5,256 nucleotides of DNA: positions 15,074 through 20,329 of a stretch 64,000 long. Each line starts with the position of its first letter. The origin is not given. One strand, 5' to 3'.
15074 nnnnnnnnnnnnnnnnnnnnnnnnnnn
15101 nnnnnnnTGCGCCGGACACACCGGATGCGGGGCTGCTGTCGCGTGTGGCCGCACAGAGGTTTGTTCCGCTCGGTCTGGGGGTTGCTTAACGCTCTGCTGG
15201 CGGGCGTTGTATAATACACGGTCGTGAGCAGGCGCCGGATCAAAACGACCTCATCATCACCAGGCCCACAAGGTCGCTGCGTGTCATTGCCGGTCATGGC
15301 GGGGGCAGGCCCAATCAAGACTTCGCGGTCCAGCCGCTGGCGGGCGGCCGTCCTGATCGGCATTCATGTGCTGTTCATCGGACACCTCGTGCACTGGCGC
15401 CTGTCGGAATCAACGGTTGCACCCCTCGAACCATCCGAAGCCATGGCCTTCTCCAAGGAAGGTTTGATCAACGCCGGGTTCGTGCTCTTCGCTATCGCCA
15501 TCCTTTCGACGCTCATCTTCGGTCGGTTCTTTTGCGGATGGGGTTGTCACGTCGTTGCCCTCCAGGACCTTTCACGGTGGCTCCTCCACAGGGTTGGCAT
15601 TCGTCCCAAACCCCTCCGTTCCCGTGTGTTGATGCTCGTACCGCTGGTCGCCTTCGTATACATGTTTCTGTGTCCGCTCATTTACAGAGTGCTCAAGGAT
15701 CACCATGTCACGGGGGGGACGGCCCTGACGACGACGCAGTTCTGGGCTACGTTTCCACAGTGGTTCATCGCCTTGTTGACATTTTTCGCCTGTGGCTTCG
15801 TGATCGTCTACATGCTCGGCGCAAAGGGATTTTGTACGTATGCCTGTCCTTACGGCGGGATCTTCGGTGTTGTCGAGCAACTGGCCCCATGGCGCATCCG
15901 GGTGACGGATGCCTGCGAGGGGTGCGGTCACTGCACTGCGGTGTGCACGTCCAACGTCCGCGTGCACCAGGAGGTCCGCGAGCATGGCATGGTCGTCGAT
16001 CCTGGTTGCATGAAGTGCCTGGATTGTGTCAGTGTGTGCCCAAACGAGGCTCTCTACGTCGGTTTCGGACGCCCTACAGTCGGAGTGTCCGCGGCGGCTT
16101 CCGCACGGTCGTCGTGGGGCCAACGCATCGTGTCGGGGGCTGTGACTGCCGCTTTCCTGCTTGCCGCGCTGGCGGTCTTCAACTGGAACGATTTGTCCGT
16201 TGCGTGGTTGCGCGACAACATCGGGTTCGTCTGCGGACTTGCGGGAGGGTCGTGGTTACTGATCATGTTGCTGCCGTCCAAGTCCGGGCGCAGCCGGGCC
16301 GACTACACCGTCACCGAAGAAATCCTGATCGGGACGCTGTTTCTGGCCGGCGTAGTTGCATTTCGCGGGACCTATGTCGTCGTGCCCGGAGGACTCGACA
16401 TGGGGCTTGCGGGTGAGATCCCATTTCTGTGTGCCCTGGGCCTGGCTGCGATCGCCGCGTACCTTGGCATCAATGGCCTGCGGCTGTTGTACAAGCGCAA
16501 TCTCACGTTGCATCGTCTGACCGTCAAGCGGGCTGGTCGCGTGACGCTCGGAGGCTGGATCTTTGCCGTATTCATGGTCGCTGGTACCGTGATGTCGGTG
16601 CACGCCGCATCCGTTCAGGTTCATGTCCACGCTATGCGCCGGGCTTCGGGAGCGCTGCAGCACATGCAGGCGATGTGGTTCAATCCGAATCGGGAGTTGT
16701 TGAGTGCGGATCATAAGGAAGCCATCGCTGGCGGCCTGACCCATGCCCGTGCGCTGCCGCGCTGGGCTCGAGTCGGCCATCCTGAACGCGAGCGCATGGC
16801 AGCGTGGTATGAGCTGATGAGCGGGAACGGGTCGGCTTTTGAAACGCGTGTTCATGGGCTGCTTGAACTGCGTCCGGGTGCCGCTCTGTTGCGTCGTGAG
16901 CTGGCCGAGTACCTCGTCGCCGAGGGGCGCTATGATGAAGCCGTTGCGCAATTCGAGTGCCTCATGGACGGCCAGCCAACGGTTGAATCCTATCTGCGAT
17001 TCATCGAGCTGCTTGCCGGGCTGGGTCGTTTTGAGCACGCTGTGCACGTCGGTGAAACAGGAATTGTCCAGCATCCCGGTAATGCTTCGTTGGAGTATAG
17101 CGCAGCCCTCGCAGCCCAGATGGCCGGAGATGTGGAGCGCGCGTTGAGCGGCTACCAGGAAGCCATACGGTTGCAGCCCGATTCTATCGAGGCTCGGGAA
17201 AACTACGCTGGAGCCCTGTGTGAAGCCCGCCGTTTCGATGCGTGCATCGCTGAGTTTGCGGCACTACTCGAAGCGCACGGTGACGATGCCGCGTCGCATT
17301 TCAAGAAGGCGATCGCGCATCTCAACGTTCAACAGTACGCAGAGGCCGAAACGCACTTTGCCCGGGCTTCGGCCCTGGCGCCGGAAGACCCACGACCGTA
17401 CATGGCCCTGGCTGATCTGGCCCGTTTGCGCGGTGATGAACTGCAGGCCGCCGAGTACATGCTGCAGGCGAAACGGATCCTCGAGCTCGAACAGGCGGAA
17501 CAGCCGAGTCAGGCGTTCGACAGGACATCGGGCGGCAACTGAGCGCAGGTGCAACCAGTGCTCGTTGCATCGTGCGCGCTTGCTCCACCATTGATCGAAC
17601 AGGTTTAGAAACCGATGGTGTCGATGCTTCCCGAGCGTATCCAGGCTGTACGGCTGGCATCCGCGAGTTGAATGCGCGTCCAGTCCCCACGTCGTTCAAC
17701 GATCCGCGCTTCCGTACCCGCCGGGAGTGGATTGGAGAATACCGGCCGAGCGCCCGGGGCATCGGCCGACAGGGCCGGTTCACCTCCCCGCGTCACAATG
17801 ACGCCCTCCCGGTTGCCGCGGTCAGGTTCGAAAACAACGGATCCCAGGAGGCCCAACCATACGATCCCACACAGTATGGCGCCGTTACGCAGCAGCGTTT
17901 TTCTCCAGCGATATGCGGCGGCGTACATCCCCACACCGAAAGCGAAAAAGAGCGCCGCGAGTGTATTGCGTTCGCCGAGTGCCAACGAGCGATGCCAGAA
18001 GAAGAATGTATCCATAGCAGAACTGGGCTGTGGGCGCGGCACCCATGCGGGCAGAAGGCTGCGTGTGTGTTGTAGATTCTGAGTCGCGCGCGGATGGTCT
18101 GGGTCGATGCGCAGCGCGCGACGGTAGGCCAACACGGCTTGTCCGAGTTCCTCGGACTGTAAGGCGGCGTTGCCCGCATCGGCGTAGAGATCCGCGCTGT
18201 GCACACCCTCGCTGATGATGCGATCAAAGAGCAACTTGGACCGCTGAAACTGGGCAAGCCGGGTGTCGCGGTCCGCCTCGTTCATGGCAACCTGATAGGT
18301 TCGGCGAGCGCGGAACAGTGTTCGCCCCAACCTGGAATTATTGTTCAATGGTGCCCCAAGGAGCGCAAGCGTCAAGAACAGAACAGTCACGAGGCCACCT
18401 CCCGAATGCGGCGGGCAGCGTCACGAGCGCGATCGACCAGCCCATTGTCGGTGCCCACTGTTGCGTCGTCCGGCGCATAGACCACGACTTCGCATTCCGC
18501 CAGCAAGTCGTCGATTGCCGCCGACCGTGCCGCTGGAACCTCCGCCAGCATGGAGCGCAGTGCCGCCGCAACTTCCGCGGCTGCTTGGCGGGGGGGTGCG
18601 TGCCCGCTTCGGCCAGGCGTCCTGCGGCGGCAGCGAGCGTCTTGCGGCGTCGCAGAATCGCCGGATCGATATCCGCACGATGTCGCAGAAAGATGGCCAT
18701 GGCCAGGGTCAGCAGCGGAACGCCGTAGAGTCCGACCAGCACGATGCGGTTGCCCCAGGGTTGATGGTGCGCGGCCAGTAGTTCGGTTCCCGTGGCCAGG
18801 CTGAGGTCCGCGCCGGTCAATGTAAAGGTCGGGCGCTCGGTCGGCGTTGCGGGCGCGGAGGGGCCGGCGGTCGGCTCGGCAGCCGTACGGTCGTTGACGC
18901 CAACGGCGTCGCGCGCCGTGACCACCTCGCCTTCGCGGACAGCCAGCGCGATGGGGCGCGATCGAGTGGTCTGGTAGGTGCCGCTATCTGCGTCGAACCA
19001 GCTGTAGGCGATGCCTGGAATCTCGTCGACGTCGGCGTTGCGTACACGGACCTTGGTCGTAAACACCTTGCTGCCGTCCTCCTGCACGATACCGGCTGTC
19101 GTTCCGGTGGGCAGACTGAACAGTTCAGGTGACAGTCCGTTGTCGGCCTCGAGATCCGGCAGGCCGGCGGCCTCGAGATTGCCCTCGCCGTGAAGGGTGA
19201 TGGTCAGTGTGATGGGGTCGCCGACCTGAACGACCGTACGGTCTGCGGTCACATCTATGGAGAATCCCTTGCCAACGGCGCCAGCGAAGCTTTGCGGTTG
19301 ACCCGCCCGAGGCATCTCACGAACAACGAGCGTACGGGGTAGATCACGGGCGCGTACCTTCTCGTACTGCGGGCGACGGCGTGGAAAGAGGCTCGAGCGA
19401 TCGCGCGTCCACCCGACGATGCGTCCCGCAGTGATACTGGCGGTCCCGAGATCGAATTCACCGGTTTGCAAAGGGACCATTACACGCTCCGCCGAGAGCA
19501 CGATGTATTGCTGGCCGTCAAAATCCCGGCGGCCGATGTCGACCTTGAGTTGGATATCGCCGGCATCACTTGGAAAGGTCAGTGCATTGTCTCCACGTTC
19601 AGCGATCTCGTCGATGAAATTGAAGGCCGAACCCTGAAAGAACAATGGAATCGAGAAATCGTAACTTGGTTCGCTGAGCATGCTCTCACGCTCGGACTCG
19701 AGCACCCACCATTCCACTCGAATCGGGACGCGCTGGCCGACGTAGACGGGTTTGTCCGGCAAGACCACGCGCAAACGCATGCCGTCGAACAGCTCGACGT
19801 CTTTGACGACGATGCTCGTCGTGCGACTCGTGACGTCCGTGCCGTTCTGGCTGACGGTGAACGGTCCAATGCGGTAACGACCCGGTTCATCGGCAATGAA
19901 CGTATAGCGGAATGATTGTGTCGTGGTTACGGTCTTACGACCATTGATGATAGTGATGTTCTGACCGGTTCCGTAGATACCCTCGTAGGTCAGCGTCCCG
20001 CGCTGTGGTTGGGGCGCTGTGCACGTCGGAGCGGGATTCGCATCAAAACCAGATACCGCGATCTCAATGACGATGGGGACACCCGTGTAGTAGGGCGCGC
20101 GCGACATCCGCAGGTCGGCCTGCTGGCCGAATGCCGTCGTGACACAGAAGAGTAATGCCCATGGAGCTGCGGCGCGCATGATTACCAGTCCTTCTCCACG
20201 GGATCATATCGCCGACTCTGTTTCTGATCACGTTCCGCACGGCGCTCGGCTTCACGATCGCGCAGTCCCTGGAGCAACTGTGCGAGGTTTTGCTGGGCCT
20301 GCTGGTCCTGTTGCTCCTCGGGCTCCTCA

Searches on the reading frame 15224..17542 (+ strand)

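Call 43: search_protein_families(library=pfam, proteins=[window:15224-17542:+], max_evalue=0.00001)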
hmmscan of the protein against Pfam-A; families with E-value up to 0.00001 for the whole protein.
window:15224-17542:+ (772 aa): 7 families
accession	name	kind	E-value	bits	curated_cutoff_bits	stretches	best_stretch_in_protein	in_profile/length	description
PF13428.12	TPR_14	-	6.3e-13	48.5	23.5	0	694-732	6-44/44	Tetratricopeptide repeat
PF14559.12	TPR_19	-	1.1e-10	42.1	25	1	633-690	3-60/68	Tetratricopeptide repeat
PF12801.12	Fer4_5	-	1.7e-09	37.9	22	1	85-123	5-43/48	4Fe-4S binding domain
PF13431.12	TPR_17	-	9.3e-09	35.3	24.4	0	644-675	2-33/34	Tetratricopeptide repeat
PF07719.23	TPR_2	-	7.7e-08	32.3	27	0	689-722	1-34/34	Tetratricopeptide repeat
PF13432.12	TPR_16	-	1.4e-07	32.3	32.7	0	694-751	2-59/65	Tetratricopeptide repeat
PF13237.11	Fer4_10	-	1.5e-06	28.4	25.5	1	226-273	4-53/53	4Fe-4S dicluster domain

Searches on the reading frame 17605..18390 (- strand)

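Call 43: search_protein_families(library=pfam, proteins=[window:17605-18390:-], max_evalue=0.00001)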
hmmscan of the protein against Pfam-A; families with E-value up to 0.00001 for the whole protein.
window:17605-18390:- (261 aa): 0 families

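Call 45: search_protein_families(library=pfam, proteins=[window:17605-18390:-], max_evalue=0.001)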
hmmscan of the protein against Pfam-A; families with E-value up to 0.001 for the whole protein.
window:17605-18390:- (261 aa): 3 families
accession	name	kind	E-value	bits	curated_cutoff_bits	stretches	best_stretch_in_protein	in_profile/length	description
PF13414.12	TPR_11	-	0.0001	22.3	26.8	1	73-102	1-30/42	TPR repeat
PF07719.23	TPR_2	-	0.00029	21.2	27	1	66-99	1-34/34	Tetratricopeptide repeat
PF00515.34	TPR_1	-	0.00063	19.9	27.8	0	66-99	1-34/34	Tetratricopeptide repeat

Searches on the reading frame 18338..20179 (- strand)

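Call 43: search_protein_families(library=pfam, proteins=[window:18338-20179:-], max_evalue=0.00001)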
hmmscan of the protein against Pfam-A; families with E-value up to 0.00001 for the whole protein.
window:18338-20179:- (613 aa): 1 family
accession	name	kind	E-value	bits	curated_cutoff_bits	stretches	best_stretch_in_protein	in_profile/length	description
PF13584.12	BatD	-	2.4e-18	67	24.1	1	32-125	10-92/92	BatD DUF11 like domain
